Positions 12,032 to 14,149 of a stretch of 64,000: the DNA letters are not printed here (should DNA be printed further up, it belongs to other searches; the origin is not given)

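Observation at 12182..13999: A stand-alone TIR-domain protein fused to a TolB-N-like module and TPR repeats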

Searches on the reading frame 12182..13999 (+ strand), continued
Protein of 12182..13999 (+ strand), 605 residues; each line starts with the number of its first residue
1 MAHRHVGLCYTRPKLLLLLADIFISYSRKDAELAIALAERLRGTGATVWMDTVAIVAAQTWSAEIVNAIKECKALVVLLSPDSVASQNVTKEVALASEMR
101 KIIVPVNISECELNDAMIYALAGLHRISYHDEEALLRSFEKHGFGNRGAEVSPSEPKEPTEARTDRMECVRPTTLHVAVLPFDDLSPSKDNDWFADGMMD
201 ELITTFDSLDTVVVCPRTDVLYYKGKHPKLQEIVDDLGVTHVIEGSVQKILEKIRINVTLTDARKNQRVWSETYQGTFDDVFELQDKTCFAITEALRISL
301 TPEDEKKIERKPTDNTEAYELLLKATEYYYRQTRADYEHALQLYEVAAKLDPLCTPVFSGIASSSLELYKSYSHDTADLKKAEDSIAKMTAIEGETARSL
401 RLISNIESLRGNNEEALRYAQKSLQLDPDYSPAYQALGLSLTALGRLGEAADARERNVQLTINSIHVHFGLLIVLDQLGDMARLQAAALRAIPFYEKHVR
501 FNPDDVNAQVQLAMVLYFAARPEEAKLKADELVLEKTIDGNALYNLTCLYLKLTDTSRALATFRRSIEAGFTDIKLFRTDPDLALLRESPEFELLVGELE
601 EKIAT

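Call 43: search_protein_families(library=pfam, proteins=[L048:3880-6468:-, L021:12761-16759:+, L040:12995-15934:+, L040:5818-8727:-, L026:13469-15595:+, L020:4699-6213:+, L027:13556-14884:+, L007:7631-8320:-, L019:552-1259:-], max_evalue=0.001)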
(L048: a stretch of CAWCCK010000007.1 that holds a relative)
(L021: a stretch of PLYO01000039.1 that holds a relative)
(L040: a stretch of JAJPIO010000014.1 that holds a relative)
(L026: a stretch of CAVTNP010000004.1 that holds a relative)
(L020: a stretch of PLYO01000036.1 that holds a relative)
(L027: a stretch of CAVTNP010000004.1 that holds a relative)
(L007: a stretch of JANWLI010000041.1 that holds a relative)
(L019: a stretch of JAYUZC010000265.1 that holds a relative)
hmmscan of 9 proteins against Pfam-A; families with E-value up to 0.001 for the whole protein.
L048:3880-6468:- (862 aa): 2 families
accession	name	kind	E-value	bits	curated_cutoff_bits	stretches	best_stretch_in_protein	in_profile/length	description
PF15902.12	Sortilin-Vps10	-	3.4e-15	56.2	33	1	588-683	24-116/446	Sortilin, neurotensin receptor 3,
PF24316.1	Tli3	-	0.00012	22.9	27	0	583-633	59-108/129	T6SS Tli3 immunity protein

L021:12761-16759:+ (1332 aa): 2 families
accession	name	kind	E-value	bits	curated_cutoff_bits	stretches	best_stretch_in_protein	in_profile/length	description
PF22544.2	HYDIN_VesB_CFA65-like_Ig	-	2.3e-07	31.4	25.5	0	652-748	9-99/100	HYDIN/CFA65/VesB-like, Ig-like domain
PF15902.12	Sortilin-Vps10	-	1.7e-06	27.6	33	0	28-125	12-112/446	Sortilin, neurotensin receptor 3,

L040:12995-15934:+ (979 aa): 2 families
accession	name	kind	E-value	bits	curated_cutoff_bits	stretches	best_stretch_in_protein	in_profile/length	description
PF05193.26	Peptidase_M16_C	-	7.9e-38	130.6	23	2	257-434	5-180/181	Peptidase M16 inactive domain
PF00675.25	Peptidase_M16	-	3.3e-31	108.6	22.3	1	95-214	3-115/149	Insulinase (Peptidase family M16)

L040:5818-8727:- (969 aa): 5 families
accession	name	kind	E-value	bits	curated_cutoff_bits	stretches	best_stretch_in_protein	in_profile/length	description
PF02913.24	FAD-oxidase_C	-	1.9e-44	152.7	21.2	1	263-517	2-248/248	FAD linked oxidases, C-terminal domain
PF01565.28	FAD_binding_4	-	3.1e-39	134.3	26.4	1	47-184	1-138/139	FAD binding domain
PF13183.11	Fer4_8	-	1.1e-07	32.6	27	1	556-631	3-68/68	4Fe-4S dicluster domain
PF02754.22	CCG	-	1.2e-07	32.2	20.6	0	742-817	11-84/85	Cysteine-rich domain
PF13534.11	Fer4_17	-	6.4e-07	30.3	22.2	1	557-632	1-61/61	4Fe-4S dicluster domain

L026:13469-15595:+ (708 aa): 0 families

L020:4699-6213:+ (504 aa): 1 family
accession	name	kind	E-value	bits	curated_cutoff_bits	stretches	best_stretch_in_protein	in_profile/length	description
PF00171.27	Aldedh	-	2.8e-181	603.6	23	1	38-498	5-461/461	Aldehyde dehydrogenase family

L027:13556-14884:+ (442 aa): 12 families
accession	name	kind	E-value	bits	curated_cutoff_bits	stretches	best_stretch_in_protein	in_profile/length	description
PF01344.31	Kelch_1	-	4.1e-65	215.3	20.1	6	72-115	1-44/46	Kelch motif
PF13964.12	Kelch_6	-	1.7e-46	155.1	25.3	5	122-168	1-42/50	Kelch motif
PF24681.1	Kelch_KLHDC2_KLHL20_DRC7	-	1.3e-45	155.9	50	2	60-242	36-221/221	KLHDC2/KLHL20/DRC7 Kelch-repeats domain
PF07646.21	Kelch_2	-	9.8e-40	132.9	21.3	4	122-167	1-42/48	Kelch motif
PF25210.1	Kelch_FKB95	-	2.9e-39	135.8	70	5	73-142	80-151/268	FKB95, Kelch-repeats domain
PF13418.12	Kelch_4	-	8.6e-28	96.5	21.6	2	122-168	1-43/49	Galactose oxidase, central domain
PF24981.1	Beta-prop_ATRN-LZTR1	-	2.8e-27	96.1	50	3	75-243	97-280/289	Attractin/LZTR1 beta-propeller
PF13415.12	Kelch_3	-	1.6e-24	85.9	22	3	280-327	1-47/48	Galactose oxidase, central domain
PF24996.1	NANM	-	9.6e-17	61.3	45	2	123-204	54-133/350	N-acetylneuraminate epimerase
PF18962.6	Por_Secre_tail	-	7.8e-13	49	27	1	369-437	2-71/75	Secretion system C-terminal sorting domain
PF13854.13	Kelch_HCF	-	7.7e-11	42.3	113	1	188-342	201-329/345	Host cell factor, Kelch-repeats domain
PF11589.14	DUF3244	-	4e-05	24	25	1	376-431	30-86/96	Domain of unknown function (DUF3244)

L007:7631-8320:- (229 aa): 3 families
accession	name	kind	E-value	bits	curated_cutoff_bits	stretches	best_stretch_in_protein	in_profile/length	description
PF00717.28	Peptidase_S24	-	1e-30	106.3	23.3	1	96-209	1-115/116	Peptidase S24-like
PF01726.22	LexA_DNA_bind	-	3.8e-19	68.7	23.7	1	12-75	2-64/65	LexA DNA binding domain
PF12802.13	MarR_2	-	0.00066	20.2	27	0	13-71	2-56/61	MarR family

L019:552-1259:- (235 aa): 4 families
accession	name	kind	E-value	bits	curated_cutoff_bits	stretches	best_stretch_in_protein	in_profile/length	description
PF08281.18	Sigma70_r4_2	-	3.8e-17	62.1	25.7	1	166-218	2-54/54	Sigma-70, region 4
PF04545.22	Sigma70_r4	-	1.8e-10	40.6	24.1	1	171-220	1-50/50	Sigma-70, region 4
PF04542.20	Sigma70_r2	-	2.8e-10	40.3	24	1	69-135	1-68/71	Sigma-70 region 2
PF07638.17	Sigma70_ECF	-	4.1e-05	24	21.1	1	149-220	111-181/185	ECF sigma factor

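Call 44: find_encoding_contigs(protein=P0001, flank=10000, max_places=3)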
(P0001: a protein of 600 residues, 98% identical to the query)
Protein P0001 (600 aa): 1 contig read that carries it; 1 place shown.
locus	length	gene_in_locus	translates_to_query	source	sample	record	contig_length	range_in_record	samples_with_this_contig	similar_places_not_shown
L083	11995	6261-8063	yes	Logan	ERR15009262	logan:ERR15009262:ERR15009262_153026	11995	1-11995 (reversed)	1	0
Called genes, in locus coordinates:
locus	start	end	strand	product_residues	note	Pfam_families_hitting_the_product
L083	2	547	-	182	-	?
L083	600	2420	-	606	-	PF00496:SBP_bac_5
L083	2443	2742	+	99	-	PF03795:YCII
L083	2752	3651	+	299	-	PF01882:DUF58, PF00092:VWA (weak), PF13519:VWA_2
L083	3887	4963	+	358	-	PF01321:Creatinase_N, PF00557:Peptidase_M24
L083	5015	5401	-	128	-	-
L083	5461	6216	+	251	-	PF11967:RecO_N, PF02565:RecO_C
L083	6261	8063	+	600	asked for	PF01582:TIR (weak), PF13424:TPR_12 (faint), PF13676:TIR_2, PF23914:TPR_CcmH_CycH (faint), PF07719:TPR_2 (faint), PF13181:TPR_8 (faint), PF00515:TPR_1 (faint), PF13431:TPR_17 (faint)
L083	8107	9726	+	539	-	PF20464:MmeI_N, PF20465:MmeI_hel, PF20473:MmeI_Mtase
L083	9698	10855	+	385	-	PF20473:MmeI_Mtase, PF20466:MmeI_TRD, PF20467:MmeI_C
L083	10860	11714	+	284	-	PF12686:DUF3800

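Call 45: find_encoding_contigs(protein=P0002, flank=10000, max_places=3)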
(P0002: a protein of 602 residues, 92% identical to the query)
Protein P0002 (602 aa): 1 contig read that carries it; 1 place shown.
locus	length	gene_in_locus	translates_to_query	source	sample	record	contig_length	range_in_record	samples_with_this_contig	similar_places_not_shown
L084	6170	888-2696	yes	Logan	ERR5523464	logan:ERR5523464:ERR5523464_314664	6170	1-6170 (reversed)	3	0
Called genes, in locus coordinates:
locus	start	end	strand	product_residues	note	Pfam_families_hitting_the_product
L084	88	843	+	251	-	PF11967:RecO_N, PF02565:RecO_C (weak)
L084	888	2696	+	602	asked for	PF01582:TIR (weak), PF13424:TPR_12 (faint), PF13676:TIR_2, PF14559:TPR_19 (faint), PF07719:TPR_2 (faint), PF13181:TPR_8 (faint), PF00515:TPR_1 (faint), PF13431:TPR_17 (faint)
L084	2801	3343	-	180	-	-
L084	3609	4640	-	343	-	PF25175:Beta-prop_WDR5 (faint)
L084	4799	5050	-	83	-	PF06108:DUF952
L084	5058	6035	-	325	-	PF04542:Sigma70_r2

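Call 56: search_solved_structures(query=A1, max_evalue=0.00001, show_alignments=0)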
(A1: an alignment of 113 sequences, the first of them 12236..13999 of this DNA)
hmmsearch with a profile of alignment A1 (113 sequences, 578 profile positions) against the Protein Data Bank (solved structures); distinct sequences matched with E-value up to 0.00001: 297 (the best 60 are shown).
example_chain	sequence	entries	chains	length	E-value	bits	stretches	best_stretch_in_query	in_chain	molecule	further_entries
9qhb_A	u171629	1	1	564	1.9e-145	489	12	351-450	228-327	Engineered tetratricopeptide repeat protein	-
7ntf_A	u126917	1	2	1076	1.5e-59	205.4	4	304-472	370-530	Isoform 1 of UDP-N-acetylglucosamine--peptide N-acetylglucosaminyltransferase 110 kDa subu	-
7yeh_B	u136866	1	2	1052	6.4e-59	203.3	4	304-472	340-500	UDP-N-acetylglucosamine--peptide N-acetylglucosaminyltransferase 110 kDa subunit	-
7yea_A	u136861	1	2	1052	1.8e-55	192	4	306-472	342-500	UDP-N-acetylglucosamine--peptide N-acetylglucosaminyltransferase 110 kDa subunit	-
8bu0_A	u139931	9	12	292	2.2e-50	175.2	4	357-449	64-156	Consensus tetratricopeptide repeat protein | Crystal structure of an 8-repeat consensus TPR superhelix with Zinc. | Monomer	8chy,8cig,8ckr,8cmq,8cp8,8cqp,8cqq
9qhc_A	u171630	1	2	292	3.4e-48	167.9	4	358-450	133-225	Engineered tetratricopeptide repeat protein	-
1w3b_A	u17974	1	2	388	1.3e-44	156.1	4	309-449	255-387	UDP-N-ACETYLGLUCOSAMINE--PEPTIDE N-ACETYLGLUCOSAMINYLTRANSFERASE 110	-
6eou_A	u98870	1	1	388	3e-44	154.9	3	310-449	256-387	UDP-N-acetylglucosamine--peptide N-acetylglucosaminyltransferase 110 kDa subunit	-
7qdr_B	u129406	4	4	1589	8.5e-37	130.3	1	352-492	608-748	Tetratricopeptide repeat protein 37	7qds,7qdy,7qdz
9g8o_B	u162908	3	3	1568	8.6e-37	130.3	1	352-492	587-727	Superkiller complex protein 3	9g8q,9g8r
7y4i_A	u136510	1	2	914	2.5e-34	122.1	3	307-450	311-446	Probable UDP-N-acetylglucosamine--peptide N-acetylglucosaminyltransferase SPINDLY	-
8dtf_A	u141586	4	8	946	2.9e-34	121.9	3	307-450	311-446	Probable UDP-N-acetylglucosamine--peptide N-acetylglucosaminyltransferase SPINDLY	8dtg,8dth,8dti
4rg6_A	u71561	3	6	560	3.1e-31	111.9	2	355-534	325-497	Cell division cycle protein 27 homolog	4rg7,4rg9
8fgw_D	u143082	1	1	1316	5.4e-28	101.2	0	321-528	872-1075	Tetratricopeptide repeat protein 21B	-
7obi_A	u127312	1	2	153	1.2e-27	100.1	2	358-442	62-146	CTPR-rv4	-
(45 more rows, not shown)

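Call 57: search_dna_similar(query=window:12236-13999:+, collection=phages, mode=protein, max_rows=10)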
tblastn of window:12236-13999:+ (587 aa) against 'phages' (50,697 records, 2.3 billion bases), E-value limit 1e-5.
No match.

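Call 58: search_dna_similar(query=window:12236-13999:+, collection=plasmids, mode=protein, max_rows=12)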
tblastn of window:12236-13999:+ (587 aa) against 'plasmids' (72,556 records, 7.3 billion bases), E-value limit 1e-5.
Records with a match: 528; places in all: 1142; records where one place covers at least 80% of the query: 2.
Best place of each record, by identity: <60% 528.
By first word of the organism name: Rhizobium 226; Sinorhizobium 156; Bradyrhizobium 21; Ensifer 19; Mesorhizobium 11; Microvirga 9; Aminobacter 9; Phyllobacterium 8; Skermanella 8; Azospirillum 7; and 29 more.
By predicted mobility (MOB-suite, as given by PLSDB): non-mobilizable 253; conjugative 169; mobilizable 106.
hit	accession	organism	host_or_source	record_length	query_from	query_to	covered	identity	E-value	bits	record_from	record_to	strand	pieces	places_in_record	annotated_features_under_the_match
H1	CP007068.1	Rhizobium leguminosarum bv. trifolii CB782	plant root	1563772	126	583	78%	30.1%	4e-45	179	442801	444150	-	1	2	adenylate cyclase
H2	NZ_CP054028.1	Rhizobium hidalgonense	Pisum sativum l. (pea),Pure culture,Pea ...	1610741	126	583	78%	30.1%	4e-45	179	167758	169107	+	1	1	record has no annotation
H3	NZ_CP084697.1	Rhizobium ruizarguesonis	Pisum sativum L.,Cell culture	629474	126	583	78%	29.6%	5e-44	176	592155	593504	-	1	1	adenylate/guanylate cyclase domain-containing protein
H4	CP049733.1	Rhizobium leguminosarum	Pisum sativum,Pisum sativum nodules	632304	126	583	78%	29.6%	5e-44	176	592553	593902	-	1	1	adenylate/guanylate cyclase domain-containing protein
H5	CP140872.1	Rhizobium ruizarguesonis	Trifolium pratense,whole organism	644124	126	583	78%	29.6%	5e-44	176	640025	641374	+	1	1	adenylate/guanylate cyclase domain-containing protein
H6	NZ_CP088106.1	Rhizobium ruizarguesonis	cell culture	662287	126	583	78%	29.6%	5e-44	176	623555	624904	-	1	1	adenylate/guanylate cyclase domain-containing protein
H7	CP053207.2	Rhizobium leguminosarum bv. trifolii TA1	-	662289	126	583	78%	29.6%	5e-44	176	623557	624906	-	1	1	adenylate/guanylate cyclase domain-containing protein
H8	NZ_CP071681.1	Rhizobium ruizarguesonis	lentil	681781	126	583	78%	29.6%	5e-44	176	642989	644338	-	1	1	adenylate/guanylate cyclase domain-containing protein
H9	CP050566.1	Rhizobium leguminosarum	Lathyrus sativus,cell culture,root ...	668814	126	583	78%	29.6%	5e-44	176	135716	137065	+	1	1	adenylate/guanylate cyclase domain-containing protein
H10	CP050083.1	Rhizobium leguminosarum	Trifolium pratense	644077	126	583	78%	29.4%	2e-43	174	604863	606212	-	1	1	adenylate/guanylate cyclase domain-containing protein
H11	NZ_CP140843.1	Rhizobium ruizarguesonis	Trifolium pratense,whole organism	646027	126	583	78%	29.4%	2e-43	174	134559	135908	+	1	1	adenylate/guanylate cyclase domain-containing protein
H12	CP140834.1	Rhizobium ruizarguesonis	Trifolium pratense,whole organism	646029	126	583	78%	29.4%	2e-43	174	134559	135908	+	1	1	adenylate/guanylate cyclase domain-containing protein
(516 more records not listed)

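Call 59: search_protein_families(library=pfam, proteins=[P0019, L001:6802-10011:+, L001:16893-18770:+, L057:9986-11989:+, L083:8107-9726:+, L083:9698-10855:+, L083:10860-11714:+], max_evalue=0.0001)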
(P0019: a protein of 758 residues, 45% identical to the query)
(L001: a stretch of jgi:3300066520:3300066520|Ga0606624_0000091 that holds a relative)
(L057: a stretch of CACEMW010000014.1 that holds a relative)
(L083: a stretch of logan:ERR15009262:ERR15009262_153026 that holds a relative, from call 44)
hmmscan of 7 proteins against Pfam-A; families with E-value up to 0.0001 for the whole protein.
P0019 (758 aa): 8 families
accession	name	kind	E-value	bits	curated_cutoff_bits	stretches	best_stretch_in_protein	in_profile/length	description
PF13676.11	TIR_2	-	4.7e-22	79.2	28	1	5-123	1-119/122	TIR domain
PF00211.25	Guanylate_cyc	-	2.4e-19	70.1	21.9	1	144-306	9-182/183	Adenylate and Guanylate cyclase catalytic domain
PF13428.12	TPR_14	-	1.5e-06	28.8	23.5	0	488-510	16-38/44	Tetratricopeptide repeat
PF01582.25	TIR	-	1.9e-06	28.2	21.3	1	12-95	13-100/179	TIR domain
PF13181.12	TPR_8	-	3e-06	27.4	25.7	0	549-581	1-33/34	Tetratricopeptide repeat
PF13431.12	TPR_17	-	7.6e-06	26.2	24.4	0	495-517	1-23/34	Tetratricopeptide repeat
PF13414.12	TPR_11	-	1.1e-05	25.4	26.8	0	488-512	9-33/42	TPR repeat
PF14559.12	TPR_19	-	3.3e-05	24.5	25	0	488-513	6-31/68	Tetratricopeptide repeat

L001:6802-10011:+ (1069 aa): 13 families
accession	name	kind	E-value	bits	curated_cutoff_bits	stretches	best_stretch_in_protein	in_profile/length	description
PF13414.12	TPR_11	-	6.5e-24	83.8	26.8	1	379-415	6-42/42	TPR repeat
PF13676.11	TIR_2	-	2.1e-18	67.4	28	1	4-113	1-110/122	TIR domain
PF13431.12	TPR_17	-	8.5e-17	60.4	24.4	0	391-417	3-29/34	Tetratricopeptide repeat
PF07719.23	TPR_2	-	1.2e-16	59.8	27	0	402-434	2-34/34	Tetratricopeptide repeat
PF13181.12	TPR_8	-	3.6e-14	52.1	25.7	0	403-434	3-34/34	Tetratricopeptide repeat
PF14559.12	TPR_19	-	2.6e-13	50.5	25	0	381-433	5-57/68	Tetratricopeptide repeat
PF00515.34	TPR_1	-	4.5e-12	45.7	27.8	0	891-921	3-33/34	Tetratricopeptide repeat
PF13428.12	TPR_14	-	2.2e-10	40.6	23.5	0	401-442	1-42/44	Tetratricopeptide repeat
PF23914.1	TPR_CcmH_CycH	-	5e-10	39.9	42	0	393-485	42-130/158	Cytochrome c-type biogenesis protein H TPR domain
PF13424.12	TPR_12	-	3.7e-09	37.1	30.1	0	511-537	47-73/77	Tetratricopeptide repeat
PF13429.12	TPR_15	-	7.5e-07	29.3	26.2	1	362-492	142-264/280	Tetratricopeptide repeat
PF17680.6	FlgO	-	2e-06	28.1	22.6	0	690-729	79-118/130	FlgO protein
PF24575.1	TPR_Slam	-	3.6e-05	24.6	35.2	0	887-929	45-87/104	Surface lipoprotein assembly modifier, N-terminal TPR repeats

L001:16893-18770:+ (625 aa): 8 families
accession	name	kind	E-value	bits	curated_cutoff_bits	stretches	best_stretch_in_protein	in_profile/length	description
PF13676.11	TIR_2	-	1.6e-21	77.5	28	1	4-123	1-120/122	TIR domain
PF13181.12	TPR_8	-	2.5e-09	37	25.7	0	567-590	4-27/34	Tetratricopeptide repeat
PF13371.12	TPR_9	-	5.7e-06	26.7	35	0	428-483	3-58/73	Tetratricopeptide repeat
PF07719.23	TPR_2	-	1.9e-05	24.8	27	0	567-590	4-27/34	Tetratricopeptide repeat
PF01582.25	TIR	-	2.1e-05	24.8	21.3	1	5-83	5-85/179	TIR domain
PF13432.12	TPR_16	-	2.4e-05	25.1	32.7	0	426-480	3-56/65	Tetratricopeptide repeat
PF13174.12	TPR_6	-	4.8e-05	24.2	26.3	0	567-593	3-29/33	Tetratricopeptide repeat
PF13428.12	TPR_14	-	7.7e-05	23.4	23.5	0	422-453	3-34/44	Tetratricopeptide repeat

L057:9986-11989:+ (668 aa): 5 families
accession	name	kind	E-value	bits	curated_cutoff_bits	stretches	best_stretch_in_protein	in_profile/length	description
PF13676.11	TIR_2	-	1.6e-22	80.7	28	1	8-118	1-111/122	TIR domain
PF01582.25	TIR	-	2.1e-06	28.1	21.3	1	20-87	18-85/179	TIR domain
PF13428.12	TPR_14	-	8.4e-06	26.4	23.5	0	442-478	9-44/44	Tetratricopeptide repeat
PF14559.12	TPR_19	-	3e-05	24.7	25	0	516-575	5-65/68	Tetratricopeptide repeat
PF07719.23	TPR_2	-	3.1e-05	24.2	27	0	450-467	16-33/34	Tetratricopeptide repeat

L083:8107-9726:+ (539 aa): 3 families
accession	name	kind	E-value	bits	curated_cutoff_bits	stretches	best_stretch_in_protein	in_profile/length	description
PF20473.4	MmeI_Mtase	-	1.2e-69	234.8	27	1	335-538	2-201/259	MmeI, DNA-methyltransferase domain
PF20464.3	MmeI_N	-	1.9e-50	172.2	27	1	11-175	2-180/181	MmeI, N-terminal domain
PF20465.4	MmeI_hel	-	2.1e-25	89.7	27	1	181-259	1-75/75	MmeI, helicase spacer domain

L083:9698-10855:+ (385 aa): 3 families
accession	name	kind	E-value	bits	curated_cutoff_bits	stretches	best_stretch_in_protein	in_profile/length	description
PF20466.3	MmeI_TRD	-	6.4e-74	248.2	27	1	88-287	3-205/207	MmeI, target recognition domain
PF20467.3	MmeI_C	-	6.3e-33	113.3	27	1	292-372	3-83/83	MmeI, C-terminal domain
PF20473.4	MmeI_Mtase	-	3e-18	66.4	27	1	6-63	202-258/259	MmeI, DNA-methyltransferase domain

L083:10860-11714:+ (284 aa): 1 family
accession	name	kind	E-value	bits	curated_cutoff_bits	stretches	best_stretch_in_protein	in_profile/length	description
PF12686.12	DUF3800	-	1.9e-09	38.8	21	1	9-202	1-148/149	Protein of unknown function (DUF3800)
